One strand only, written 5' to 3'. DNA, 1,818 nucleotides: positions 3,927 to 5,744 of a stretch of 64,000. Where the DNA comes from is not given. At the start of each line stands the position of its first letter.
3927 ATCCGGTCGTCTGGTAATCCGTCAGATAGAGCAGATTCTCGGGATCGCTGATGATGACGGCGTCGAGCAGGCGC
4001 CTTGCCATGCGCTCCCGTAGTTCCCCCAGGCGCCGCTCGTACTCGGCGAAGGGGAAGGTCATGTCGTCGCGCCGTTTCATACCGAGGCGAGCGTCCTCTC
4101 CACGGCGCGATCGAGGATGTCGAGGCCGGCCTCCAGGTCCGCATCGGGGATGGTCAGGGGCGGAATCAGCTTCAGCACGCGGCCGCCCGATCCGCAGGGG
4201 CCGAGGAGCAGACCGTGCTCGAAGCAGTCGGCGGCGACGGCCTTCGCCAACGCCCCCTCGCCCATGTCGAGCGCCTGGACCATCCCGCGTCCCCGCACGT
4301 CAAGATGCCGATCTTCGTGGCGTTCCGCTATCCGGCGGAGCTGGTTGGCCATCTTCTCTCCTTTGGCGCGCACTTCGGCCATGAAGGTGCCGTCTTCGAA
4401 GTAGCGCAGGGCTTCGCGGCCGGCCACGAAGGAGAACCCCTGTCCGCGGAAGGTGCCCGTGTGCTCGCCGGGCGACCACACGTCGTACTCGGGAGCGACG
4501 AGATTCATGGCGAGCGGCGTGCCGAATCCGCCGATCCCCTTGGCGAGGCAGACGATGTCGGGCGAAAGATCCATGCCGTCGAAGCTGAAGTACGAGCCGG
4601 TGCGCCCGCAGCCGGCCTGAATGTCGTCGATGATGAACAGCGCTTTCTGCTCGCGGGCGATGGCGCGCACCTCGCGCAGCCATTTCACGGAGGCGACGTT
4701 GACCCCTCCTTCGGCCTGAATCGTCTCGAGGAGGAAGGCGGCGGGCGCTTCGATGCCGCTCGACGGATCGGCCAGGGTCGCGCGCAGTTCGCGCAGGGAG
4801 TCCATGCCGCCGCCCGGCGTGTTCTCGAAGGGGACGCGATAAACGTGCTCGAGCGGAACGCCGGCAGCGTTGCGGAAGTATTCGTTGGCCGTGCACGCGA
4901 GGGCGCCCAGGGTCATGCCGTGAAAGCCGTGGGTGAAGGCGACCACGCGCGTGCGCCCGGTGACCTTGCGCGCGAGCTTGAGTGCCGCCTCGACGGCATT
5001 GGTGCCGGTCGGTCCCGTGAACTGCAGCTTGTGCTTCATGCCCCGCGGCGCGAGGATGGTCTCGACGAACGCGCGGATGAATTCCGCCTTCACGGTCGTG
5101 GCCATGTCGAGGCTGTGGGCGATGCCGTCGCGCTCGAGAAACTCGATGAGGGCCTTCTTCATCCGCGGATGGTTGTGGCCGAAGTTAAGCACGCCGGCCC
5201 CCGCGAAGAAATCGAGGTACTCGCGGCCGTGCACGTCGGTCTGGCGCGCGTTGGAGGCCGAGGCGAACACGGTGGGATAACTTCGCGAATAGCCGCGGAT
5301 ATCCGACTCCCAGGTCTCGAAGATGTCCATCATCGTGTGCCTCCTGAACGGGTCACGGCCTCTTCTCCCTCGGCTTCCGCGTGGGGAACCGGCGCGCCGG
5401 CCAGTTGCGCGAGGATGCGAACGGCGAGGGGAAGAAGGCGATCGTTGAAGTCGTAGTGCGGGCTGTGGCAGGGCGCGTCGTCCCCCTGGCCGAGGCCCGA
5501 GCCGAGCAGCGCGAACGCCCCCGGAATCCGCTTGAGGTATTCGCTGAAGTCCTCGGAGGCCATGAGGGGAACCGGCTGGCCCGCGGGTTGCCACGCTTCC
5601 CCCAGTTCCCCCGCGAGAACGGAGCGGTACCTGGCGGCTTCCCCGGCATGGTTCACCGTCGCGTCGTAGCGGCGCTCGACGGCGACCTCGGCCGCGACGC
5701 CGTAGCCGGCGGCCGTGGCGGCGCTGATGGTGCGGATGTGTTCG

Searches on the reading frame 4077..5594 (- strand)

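Call 65: search_protein_families(library=ncbifam, proteins=[window:4077-5594:-], max_evalue=0.00001)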
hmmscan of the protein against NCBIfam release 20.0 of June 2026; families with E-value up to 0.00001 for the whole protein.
window:4077-5594:- (505 aa): 69 families (the best 25 are shown)
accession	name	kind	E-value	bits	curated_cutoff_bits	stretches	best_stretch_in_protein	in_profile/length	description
NF006733.0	PRK09264.1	subfamily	2.4e-186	619.4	438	1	88-503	3-419/425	diaminobutyrate--2-oxoglutarate transaminase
TIGR02407.1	ectoine_ectB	equivalog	2.7e-166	553.3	552.2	1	90-499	1-411/412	diaminobutyrate--2-oxoglutarate transaminase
TIGR00709.1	dat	subfamily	2.9e-131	438.1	401.6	1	88-504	3-439/442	diaminobutyrate--2-oxoglutarate transaminase family protein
NF005386.0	PRK06931.1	equivalog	1.7e-97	326.9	753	1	89-504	23-458/461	diaminobutyrate--2-oxoglutarate transaminase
NF005393.0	PRK06938.1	subfamily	2.5e-96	322.9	671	1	86-502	29-466/469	diaminobutyrate--2-oxoglutarate transaminase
NF004426.0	PRK05769.1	equivalog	8e-73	245.7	552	1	100-500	30-439/441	acetyl ornithine aminotransferase family protein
NF005993.0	PRK08117.1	subfamily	5.1e-71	239.5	574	1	113-501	32-430/433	aspartate aminotransferase family protein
NF002797.0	PRK02936.1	equivalog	1.6e-69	234.5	496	1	106-502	11-381/385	acetylornithine transaminase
NF002874.0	PRK03244.1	equivalog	2e-69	234.3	457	1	91-501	10-395/399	acetylornithine transaminase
TIGR00707.1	argD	subfamily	4.9e-69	233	410.05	1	102-498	6-380/381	acetylornithine/succinylornithine family transaminase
NF053554.1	prodigi_MAP_PigE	equivalog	2.8e-61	207.9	850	1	108-455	402-737/837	prodigiosin MAP biosynthesis aminotransferase PigE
NF005985.0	PRK08088.1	equivalog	4.8e-61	206.7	713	1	100-499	17-422/426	4-aminobutyrate--2-oxoglutarate transaminase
NF002325.0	PRK01278.1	subfamily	3.7e-60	203.6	372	1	107-501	14-389/395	acetylornithine transaminase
TIGR00700.1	GABAtrnsam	equivalog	3.6e-59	200.4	506.65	1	100-497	9-417/420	4-aminobutyrate--2-oxoglutarate transaminase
NF008570.0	PRK11522.1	equivalog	6.9e-59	199.6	612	1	114-501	77-457/464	putrescine aminotransferase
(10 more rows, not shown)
